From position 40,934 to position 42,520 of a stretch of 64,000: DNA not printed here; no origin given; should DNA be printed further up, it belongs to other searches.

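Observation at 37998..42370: Compact glycoside-phosphate synthesis cluster: HAD-IIB phosphatase, SPS-like GT4, GDP-hexose-phosphorylase-like HIT enzyme, plus a convergent second SPS-like GT4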

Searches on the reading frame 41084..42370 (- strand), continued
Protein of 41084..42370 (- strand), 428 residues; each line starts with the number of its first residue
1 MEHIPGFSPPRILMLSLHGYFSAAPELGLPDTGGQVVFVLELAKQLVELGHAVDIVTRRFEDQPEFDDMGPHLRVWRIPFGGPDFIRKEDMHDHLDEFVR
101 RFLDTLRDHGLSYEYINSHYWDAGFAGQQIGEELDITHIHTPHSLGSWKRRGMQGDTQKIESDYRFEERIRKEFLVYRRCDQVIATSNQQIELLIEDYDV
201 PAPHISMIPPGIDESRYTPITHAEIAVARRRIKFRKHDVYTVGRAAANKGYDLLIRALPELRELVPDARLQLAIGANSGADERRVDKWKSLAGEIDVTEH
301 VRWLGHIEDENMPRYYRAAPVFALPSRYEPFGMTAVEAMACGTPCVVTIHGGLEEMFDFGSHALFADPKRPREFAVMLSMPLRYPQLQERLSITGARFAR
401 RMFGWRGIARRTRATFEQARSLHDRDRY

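Call 33: search_solved_structures(query=window:41087-42370:-, max_evalue=1e-30, show_alignments=4)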
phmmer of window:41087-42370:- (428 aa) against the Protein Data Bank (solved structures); distinct sequences matched with E-value up to 1e-30: 4.
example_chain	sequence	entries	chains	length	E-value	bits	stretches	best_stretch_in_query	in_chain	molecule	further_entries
3c48_A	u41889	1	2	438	3.5e-44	154.5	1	4-419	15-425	Predicted glycosyltransferases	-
6kih_A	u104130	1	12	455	1.2e-43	152.7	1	9-418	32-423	Tll1590 protein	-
3c4q_A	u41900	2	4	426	2.1e-43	151.9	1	11-419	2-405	Predicted glycosyltransferases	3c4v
2r60_A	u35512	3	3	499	5.3e-38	134.1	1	18-412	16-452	Glycosyl transferase, group 1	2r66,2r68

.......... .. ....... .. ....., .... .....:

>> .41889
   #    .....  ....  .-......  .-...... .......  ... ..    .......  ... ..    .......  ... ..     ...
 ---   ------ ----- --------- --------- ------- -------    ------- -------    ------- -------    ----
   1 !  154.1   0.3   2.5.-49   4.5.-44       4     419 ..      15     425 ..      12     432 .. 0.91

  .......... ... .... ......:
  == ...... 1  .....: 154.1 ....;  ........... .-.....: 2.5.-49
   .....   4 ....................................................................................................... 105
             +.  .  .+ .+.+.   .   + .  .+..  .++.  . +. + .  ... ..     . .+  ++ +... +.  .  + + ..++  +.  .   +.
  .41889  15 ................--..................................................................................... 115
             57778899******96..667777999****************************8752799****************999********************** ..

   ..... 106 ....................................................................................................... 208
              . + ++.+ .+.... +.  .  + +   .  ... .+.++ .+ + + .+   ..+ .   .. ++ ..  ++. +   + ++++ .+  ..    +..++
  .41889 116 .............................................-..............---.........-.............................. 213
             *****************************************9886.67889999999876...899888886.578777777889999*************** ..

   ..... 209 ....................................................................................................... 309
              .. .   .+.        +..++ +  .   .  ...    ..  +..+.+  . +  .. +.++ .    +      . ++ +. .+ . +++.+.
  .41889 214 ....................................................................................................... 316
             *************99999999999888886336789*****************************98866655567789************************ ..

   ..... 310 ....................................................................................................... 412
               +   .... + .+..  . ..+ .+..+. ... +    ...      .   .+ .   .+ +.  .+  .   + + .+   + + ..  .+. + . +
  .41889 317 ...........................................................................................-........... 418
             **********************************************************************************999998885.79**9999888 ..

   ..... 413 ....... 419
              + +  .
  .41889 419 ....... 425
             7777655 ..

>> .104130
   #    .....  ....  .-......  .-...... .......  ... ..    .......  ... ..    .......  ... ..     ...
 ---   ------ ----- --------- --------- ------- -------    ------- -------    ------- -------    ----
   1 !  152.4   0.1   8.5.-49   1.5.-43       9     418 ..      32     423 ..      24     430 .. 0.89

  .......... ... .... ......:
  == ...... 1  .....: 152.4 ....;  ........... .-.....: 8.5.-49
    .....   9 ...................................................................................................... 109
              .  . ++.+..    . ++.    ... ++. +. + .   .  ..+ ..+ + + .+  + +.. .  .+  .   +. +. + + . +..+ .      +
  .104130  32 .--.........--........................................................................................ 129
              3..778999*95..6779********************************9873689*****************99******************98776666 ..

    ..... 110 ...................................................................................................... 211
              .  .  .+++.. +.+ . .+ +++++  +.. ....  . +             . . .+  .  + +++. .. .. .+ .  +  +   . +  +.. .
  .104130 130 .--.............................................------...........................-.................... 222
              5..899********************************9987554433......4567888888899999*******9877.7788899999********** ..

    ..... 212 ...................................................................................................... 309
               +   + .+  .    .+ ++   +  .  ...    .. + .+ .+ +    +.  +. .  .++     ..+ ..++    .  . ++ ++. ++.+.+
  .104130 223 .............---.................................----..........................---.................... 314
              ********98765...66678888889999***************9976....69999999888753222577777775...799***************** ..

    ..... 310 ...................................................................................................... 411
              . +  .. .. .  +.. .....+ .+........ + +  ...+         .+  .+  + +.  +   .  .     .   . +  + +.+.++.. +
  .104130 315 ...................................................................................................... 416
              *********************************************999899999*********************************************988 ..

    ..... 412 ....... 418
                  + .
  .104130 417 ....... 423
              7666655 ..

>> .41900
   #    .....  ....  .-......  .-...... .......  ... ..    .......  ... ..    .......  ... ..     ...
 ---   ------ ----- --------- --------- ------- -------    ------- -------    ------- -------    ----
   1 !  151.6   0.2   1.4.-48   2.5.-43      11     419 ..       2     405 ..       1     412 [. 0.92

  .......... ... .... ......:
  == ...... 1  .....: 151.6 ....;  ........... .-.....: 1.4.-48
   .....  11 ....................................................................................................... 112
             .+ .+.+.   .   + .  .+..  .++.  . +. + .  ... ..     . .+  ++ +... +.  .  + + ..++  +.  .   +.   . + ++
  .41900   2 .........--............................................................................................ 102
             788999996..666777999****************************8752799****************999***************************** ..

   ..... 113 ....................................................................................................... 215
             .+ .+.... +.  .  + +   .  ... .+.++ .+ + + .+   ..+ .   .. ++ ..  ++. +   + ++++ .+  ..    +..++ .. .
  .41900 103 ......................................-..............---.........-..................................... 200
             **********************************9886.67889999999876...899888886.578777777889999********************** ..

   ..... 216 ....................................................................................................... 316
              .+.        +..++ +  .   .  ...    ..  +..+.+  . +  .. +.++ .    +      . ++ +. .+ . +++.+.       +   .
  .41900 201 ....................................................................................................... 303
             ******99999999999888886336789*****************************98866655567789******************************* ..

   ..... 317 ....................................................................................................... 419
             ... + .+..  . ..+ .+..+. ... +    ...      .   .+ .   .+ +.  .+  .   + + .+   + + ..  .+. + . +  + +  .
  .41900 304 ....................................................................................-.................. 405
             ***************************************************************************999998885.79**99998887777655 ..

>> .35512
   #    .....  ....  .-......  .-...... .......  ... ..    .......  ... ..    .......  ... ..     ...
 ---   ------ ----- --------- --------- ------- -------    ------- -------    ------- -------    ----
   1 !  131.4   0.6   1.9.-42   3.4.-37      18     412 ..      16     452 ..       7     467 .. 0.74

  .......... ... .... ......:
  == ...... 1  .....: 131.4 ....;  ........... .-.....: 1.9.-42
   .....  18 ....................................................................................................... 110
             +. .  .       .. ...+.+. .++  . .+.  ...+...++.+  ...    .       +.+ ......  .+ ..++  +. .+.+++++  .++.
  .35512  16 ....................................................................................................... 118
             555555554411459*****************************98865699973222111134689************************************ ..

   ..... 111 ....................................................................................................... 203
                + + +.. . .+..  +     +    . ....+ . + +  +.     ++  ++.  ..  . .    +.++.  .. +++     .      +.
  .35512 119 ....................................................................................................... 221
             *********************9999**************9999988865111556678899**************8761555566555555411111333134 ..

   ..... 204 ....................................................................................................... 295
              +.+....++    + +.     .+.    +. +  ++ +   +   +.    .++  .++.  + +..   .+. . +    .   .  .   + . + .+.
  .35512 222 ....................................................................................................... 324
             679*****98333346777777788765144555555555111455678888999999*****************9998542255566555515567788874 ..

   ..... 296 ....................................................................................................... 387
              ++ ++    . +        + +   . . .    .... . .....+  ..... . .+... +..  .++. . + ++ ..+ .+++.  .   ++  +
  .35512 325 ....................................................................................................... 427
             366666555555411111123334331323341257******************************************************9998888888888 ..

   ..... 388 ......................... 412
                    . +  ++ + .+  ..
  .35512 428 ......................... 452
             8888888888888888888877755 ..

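Call 34: find_encoding_contigs(protein=P0261, flank=8000, max_places=2)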
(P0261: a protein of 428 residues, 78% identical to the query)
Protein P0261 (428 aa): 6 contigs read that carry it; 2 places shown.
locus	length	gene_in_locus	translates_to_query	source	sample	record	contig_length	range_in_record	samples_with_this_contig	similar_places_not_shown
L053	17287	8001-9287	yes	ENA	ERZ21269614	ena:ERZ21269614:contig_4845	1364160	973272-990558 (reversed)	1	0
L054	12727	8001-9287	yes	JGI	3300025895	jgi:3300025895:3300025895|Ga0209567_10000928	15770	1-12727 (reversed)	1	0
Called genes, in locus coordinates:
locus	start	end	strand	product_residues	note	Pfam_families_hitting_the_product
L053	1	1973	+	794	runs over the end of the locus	PF00271:Helicase_C, PF21010:HA2_C, PF07717:OB_NTP_bind, PF11898:DUF3418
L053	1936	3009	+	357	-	PF11898:DUF3418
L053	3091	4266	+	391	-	PF01546:Peptidase_M20, PF07687:M20_dimer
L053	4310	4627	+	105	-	-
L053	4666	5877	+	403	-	PF13539:Peptidase_M15_4 (weak)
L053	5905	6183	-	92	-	-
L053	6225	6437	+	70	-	-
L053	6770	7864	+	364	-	PF01551:Peptidase_M23, PF01471:PG_binding_1, PF09374:PG_binding_3 (faint), PF01471:PG_binding_1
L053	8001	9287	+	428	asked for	PF00862:GT-B_Sucrose_synth (weak), PF20706:GT4-conflict, PF13439:Glyco_transf_4, PF13579:Glyco_trans_4_4, PF00534:Glycos_transf_1, PF13692:Glyco_trans_1_4, PF13524:Glyco_trans_1_2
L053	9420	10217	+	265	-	PF05116:S6PP, PF08282:Hydrolase_3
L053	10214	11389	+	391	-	PF13439:Glyco_transf_4, PF13579:Glyco_trans_4_4, PF20706:GT4-conflict (weak), PF00534:Glycos_transf_1, PF13692:Glyco_trans_1_4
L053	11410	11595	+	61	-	-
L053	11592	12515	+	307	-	PF16269:DUF4922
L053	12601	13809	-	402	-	PF20461:DUF6714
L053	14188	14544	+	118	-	PF21827:New_glue (weak)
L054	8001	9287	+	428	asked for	PF00862:GT-B_Sucrose_synth (weak), PF20706:GT4-conflict, PF13439:Glyco_transf_4, PF13579:Glyco_trans_4_4, PF00534:Glycos_transf_1, PF13692:Glyco_trans_1_4, PF13524:Glyco_trans_1_2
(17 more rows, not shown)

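Call 35: find_encoding_contigs(protein=P0286, flank=8000, max_places=2)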
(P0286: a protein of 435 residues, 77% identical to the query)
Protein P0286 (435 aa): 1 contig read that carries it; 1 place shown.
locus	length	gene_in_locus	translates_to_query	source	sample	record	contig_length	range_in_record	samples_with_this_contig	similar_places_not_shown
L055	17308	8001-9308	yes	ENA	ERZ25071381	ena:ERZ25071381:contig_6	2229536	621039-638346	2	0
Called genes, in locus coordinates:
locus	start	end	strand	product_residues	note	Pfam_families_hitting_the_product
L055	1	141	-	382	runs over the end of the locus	-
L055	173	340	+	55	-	-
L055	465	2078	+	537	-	PF19935:DUF6398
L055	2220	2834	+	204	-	-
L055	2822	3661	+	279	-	-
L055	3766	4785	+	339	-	-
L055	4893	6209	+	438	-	PF01757:Acyl_transf_3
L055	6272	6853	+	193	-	-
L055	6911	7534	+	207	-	PF00440:TetR_N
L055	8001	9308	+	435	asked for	PF00862:GT-B_Sucrose_synth (weak), PF13439:Glyco_transf_4, PF13579:Glyco_trans_4_4, PF20706:GT4-conflict, PF00534:Glycos_transf_1, PF13692:Glyco_trans_1_4, PF13524:Glyco_trans_1_2 (weak)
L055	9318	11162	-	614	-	PF22422:MGH1-like_GH (faint), PF12899:Glyco_hydro_100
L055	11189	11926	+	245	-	PF05116:S6PP, PF08282:Hydrolase_3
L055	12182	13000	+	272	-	PF03649:UPF0014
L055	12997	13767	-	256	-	PF00903:Glyoxalase, PF13669:Glyoxalase_4 (faint), PF18029:Glyoxalase_6 (weak), PF22677:Ble-like_N (faint), PF00903:Glyoxalase (weak)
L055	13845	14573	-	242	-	PF11716:MDMPI_N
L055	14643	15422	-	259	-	PF11350:DUF3152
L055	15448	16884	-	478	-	-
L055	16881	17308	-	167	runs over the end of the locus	PF04542:Sigma70_r2 (weak), PF08281:Sigma70_r4_2, PF04545:Sigma70_r4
